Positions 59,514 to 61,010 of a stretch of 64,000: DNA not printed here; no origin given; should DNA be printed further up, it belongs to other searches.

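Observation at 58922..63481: Translationally coupled ferredoxin / radical-SAM / DUF116::polyprenyl-synthase / prenyltransferase-repeat operon: candidate undescribed isoprenoid-modifying system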

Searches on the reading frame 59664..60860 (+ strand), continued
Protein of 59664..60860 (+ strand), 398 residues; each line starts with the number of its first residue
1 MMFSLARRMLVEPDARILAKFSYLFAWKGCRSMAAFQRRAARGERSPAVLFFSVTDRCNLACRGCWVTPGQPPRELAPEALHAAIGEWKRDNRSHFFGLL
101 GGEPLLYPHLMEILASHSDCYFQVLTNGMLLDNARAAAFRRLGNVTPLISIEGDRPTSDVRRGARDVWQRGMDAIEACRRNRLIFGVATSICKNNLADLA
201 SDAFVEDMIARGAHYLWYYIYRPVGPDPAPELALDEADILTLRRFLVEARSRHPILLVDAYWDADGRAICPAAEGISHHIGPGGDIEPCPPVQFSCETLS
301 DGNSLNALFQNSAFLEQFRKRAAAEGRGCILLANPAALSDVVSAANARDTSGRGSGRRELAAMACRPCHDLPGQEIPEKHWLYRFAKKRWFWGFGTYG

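Call 87: find_encoding_contigs(protein=P0353, flank=10000, max_places=1)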
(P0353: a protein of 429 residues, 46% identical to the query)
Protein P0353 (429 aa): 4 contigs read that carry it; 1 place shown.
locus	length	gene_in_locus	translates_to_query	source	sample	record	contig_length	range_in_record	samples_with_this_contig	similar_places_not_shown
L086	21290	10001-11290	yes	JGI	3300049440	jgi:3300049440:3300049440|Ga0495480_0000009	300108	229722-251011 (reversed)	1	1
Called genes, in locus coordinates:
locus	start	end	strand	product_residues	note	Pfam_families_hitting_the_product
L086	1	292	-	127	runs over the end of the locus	PF00011:HSP20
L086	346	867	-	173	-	PF00011:HSP20, PF17886:ArsA_HSP20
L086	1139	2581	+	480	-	PF00171:Aldedh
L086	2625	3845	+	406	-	PF00465:Fe-ADH, PF13685:Fe-ADH_2, PF25137:ADH_Fe_C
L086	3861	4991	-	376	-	PF00266:Aminotran_5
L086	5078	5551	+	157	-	PF01597:GCV_H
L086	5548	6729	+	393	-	PF03308:MeaB (faint), PF00448:SRP54 (faint), PF02492:cobW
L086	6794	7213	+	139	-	-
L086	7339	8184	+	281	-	PF12838:Fer4_7 (faint), PF12797:Fer4_2 (faint), PF12837:Fer4_6 (weak)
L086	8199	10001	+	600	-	PF02463:SMC_N (faint), PF13175:AAA_15, PF13476:AAA_23 (weak), PF13304:AAA_21, PF13175:AAA_15 (weak)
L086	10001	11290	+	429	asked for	PF04055:Radical_SAM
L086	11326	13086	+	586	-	PF01976:DUF116, PF00348:polyprenyl_synt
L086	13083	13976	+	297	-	PF00432:Prenyltrans (weak)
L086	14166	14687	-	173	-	PF03473:MOSC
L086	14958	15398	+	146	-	-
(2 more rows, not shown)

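Call 88: find_encoding_contigs(protein=P0330, flank=10000, max_places=1)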
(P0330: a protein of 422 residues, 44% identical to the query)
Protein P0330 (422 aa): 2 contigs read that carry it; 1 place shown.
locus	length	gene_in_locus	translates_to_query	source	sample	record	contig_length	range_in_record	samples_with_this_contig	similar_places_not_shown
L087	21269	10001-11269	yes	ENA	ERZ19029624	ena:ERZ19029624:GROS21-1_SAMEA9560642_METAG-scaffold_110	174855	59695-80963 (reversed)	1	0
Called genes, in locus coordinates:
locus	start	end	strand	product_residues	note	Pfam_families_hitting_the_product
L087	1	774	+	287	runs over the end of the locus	PF02265:S1-P1_nuclease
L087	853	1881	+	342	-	PF01925:TauE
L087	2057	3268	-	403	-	PF00155:Aminotran_1_2 (weak), PF00266:Aminotran_5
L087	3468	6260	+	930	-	PF00512:HisKA, PF02518:HATPase_c, PF00072:Response_reg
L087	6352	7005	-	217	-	-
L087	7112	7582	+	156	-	PF01597:GCV_H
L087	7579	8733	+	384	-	PF02492:cobW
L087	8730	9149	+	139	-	-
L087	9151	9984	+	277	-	PF12797:Fer4_2 (faint), PF12837:Fer4_6 (weak), PF13237:Fer4_10 (faint)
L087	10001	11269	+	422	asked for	PF04055:Radical_SAM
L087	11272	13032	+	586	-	PF01976:DUF116, PF00348:polyprenyl_synt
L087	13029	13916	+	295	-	PF00432:Prenyltrans (weak)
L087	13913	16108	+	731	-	PF00432:Prenyltrans (faint), PF13243:SQHop_cyclase_C, PF13249:SQHop_cyclase_N, PF13243:SQHop_cyclase_C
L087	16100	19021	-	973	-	PF05729:NACHT, PF13191:AAA_16 (weak)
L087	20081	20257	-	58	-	-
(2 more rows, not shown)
